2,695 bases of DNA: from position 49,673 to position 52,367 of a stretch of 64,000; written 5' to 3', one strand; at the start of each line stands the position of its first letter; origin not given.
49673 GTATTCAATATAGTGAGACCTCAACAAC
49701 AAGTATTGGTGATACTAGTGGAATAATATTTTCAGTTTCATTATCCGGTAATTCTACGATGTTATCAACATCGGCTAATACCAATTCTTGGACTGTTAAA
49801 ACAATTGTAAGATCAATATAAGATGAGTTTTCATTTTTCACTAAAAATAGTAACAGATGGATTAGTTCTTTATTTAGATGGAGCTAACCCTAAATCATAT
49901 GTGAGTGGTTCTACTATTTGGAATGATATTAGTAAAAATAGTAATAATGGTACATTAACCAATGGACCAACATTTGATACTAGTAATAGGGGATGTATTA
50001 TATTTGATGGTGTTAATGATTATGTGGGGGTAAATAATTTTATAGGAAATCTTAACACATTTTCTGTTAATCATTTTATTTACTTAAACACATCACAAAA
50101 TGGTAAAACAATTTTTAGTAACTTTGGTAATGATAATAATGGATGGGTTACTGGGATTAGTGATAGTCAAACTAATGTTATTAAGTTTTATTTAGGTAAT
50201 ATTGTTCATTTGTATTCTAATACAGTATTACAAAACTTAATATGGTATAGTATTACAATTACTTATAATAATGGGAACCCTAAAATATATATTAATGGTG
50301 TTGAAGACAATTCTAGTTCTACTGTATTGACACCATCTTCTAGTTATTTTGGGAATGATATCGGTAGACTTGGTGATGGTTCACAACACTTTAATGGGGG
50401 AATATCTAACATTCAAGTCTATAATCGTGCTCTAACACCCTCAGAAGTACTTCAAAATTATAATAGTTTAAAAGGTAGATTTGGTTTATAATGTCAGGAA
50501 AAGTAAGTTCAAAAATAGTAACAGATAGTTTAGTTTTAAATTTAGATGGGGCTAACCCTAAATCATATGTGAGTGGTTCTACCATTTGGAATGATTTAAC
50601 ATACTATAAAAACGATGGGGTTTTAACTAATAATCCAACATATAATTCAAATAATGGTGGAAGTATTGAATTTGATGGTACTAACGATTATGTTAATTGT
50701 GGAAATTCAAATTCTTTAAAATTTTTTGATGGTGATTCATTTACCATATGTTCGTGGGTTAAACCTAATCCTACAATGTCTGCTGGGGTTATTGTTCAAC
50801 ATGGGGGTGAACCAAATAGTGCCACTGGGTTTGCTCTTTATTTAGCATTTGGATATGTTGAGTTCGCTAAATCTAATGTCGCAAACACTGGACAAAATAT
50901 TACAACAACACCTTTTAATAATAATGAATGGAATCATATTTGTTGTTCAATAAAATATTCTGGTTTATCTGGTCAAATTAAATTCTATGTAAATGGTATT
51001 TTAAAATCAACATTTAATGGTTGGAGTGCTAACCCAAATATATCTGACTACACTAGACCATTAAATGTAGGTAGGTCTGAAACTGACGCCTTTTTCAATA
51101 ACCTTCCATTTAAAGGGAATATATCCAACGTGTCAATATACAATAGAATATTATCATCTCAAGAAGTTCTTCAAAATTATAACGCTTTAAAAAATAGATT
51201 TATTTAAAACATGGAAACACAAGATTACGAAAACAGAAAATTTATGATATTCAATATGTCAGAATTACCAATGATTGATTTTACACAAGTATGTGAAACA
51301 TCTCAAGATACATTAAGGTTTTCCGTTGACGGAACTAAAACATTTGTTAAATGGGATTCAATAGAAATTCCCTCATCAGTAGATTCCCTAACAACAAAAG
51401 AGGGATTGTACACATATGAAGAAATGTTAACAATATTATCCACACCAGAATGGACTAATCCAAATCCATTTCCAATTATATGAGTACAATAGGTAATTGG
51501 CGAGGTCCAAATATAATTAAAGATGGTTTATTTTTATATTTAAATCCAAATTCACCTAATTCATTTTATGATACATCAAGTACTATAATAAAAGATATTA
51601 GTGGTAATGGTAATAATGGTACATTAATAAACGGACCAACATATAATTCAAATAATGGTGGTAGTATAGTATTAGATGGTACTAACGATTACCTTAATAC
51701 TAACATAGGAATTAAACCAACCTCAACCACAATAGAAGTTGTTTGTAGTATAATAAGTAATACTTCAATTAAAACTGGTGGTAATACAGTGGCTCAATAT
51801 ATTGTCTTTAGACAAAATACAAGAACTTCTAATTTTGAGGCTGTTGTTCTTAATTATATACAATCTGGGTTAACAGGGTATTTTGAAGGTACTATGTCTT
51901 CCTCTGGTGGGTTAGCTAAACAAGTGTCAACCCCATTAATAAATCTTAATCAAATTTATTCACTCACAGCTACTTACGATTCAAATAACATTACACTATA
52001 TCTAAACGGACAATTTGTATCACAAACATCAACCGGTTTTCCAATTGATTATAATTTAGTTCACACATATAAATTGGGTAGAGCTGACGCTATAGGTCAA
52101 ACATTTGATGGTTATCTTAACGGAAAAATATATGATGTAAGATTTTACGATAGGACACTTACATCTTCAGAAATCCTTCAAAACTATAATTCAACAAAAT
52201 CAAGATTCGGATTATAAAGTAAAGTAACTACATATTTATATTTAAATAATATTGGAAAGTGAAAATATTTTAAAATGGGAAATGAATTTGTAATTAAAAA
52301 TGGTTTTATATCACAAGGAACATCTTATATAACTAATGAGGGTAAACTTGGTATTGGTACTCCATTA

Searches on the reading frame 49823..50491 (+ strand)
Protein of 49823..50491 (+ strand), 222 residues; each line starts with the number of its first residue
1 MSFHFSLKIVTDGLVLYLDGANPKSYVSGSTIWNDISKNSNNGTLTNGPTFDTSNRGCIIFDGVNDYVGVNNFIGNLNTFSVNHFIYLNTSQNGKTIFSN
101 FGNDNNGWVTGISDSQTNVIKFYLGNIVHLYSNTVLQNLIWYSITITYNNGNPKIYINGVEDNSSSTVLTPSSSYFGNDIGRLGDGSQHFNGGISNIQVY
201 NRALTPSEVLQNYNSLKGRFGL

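Call 7: search_protein_families(library=phrogs, proteins=[window:49823-50491:+], max_evalue=0.001)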
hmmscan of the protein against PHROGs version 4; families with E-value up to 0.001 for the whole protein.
window:49823-50491:+ (222 aa): 6 families
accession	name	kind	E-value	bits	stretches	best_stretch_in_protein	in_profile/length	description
phrog_24074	-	unknown function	6.5e-28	98.4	1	8-220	138-358/892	-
phrog_8510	-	head and packaging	1.3e-18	67.2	1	28-219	703-903/1348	virion structural protein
phrog_38104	-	unknown function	7.1e-09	36.3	1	6-222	85-320/320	-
phrog_17347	-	unknown function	4.1e-08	34.3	1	8-215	2-207/312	-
phrog_3545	-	unknown function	7.5e-08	31.9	1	34-207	765-967/1115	-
phrog_13163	-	tail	4.6e-06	25.8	1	78-166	578-666/976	baseplate wedge subunit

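Call 70: search_protein_families(library=pfam, proteins=[window:49823-50491:+], max_evalue=0.01)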
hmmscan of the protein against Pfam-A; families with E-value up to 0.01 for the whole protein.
window:49823-50491:+ (222 aa): 2 families
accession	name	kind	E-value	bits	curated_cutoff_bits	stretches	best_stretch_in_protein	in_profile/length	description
PF13385.13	Laminin_G_3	-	1.8e-17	64.3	27.6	1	62-209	1-150/151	Concanavalin A-like lectin/glucanases superfamily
PF02973.23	Sialidase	-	6.3e-05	23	26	1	88-214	53-186/189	Sialidase, N-terminal domain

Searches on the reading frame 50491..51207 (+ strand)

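Call 7: search_protein_families(library=phrogs, proteins=[window:50491-51207:+], max_evalue=0.001)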
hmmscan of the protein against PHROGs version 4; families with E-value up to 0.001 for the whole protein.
window:50491-51207:+ (238 aa): 7 families
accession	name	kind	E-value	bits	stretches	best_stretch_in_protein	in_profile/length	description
phrog_24074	-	unknown function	1.3e-28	100.7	3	7-73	137-203/892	-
phrog_8510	-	head and packaging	3.8e-20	72.3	1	43-237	1159-1346/1348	virion structural protein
phrog_3545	-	unknown function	6e-14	52.1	1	13-222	753-965/1115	-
phrog_26670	-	head and packaging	8.6e-09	35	1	81-228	548-693/1152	virion structural protein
phrog_347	-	connector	3.5e-06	27.4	1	56-94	131-167/394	tail terminator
phrog_38104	-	unknown function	0.00013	22.4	1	12-236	91-317/320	-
phrog_14220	-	unknown function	0.00017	21.8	0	13-93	6-78/401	-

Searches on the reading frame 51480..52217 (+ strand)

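Call 7: search_protein_families(library=phrogs, proteins=[window:51480-52217:+], max_evalue=0.001)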
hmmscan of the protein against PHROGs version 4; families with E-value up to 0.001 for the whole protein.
window:51480-52217:+ (245 aa): 5 families
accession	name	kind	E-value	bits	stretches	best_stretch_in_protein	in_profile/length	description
phrog_24074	-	unknown function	1.6e-22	80.6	2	12-186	139-306/892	-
phrog_8510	-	head and packaging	1.8e-17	63.4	1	32-245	1140-1348/1348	virion structural protein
phrog_17347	-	unknown function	2.8e-08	34.8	1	12-239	3-208/312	-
phrog_38104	-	unknown function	8.1e-08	32.8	1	11-245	87-320/320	-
phrog_22373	-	unknown function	1.2e-07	31.6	1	14-238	201-424/688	-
